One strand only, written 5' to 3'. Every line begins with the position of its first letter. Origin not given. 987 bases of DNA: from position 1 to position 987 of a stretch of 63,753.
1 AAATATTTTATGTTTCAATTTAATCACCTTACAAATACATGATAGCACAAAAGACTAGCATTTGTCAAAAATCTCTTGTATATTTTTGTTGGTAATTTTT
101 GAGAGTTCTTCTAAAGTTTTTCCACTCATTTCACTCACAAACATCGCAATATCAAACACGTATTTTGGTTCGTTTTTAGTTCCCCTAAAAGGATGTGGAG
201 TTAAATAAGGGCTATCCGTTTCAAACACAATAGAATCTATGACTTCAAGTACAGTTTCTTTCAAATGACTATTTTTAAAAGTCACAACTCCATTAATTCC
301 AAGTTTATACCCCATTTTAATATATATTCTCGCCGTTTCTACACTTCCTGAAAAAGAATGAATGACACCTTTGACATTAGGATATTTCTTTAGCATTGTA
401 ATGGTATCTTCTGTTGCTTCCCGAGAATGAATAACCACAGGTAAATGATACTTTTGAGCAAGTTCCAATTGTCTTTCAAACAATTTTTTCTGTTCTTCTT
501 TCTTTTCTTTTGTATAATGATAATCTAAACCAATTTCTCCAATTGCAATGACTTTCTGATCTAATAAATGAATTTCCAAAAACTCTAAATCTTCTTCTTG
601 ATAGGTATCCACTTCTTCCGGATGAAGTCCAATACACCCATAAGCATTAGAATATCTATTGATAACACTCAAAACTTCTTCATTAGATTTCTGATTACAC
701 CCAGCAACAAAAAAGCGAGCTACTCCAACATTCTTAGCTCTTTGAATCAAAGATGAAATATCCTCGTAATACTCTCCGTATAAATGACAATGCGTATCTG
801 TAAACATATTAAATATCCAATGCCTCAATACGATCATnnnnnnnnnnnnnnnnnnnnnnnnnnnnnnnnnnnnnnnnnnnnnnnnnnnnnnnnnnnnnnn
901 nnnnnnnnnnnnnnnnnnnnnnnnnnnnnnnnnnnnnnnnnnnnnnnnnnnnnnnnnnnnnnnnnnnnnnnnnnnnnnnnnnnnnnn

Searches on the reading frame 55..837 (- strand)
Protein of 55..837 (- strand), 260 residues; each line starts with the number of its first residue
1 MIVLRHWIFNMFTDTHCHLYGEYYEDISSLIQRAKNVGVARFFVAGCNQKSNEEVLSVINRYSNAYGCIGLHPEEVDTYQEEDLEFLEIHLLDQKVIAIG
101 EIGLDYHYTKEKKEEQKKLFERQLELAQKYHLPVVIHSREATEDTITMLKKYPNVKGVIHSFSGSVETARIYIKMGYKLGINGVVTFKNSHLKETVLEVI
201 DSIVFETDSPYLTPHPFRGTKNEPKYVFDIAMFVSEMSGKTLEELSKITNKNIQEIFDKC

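Call 19: search_protein_families(library=pfam, proteins=[window:55-837:-])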
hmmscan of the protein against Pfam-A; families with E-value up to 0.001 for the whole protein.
window:55-837:- (260 aa): 1 family
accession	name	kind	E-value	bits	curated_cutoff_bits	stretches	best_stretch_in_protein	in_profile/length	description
PF01026.27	TatD_DNase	-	2e-76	257.2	27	1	13-257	1-252/253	TatD related DNase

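Call 60: find_encoding_contigs(protein=window:55-837:-, flank=10000, max_places=6)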
Protein window:55-837:- (260 aa): 1 contig read that carries it; 1 place shown.
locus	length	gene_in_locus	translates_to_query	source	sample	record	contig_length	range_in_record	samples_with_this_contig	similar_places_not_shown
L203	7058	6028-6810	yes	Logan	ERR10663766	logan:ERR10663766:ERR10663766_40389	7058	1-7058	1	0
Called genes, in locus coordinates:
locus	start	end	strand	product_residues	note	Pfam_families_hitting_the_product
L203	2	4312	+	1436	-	?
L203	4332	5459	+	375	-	PF03747:ADP_ribosyl_GH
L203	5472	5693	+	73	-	-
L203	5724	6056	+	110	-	PF13780:DUF4176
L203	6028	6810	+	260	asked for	PF01026:TatD_DNase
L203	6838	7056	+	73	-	?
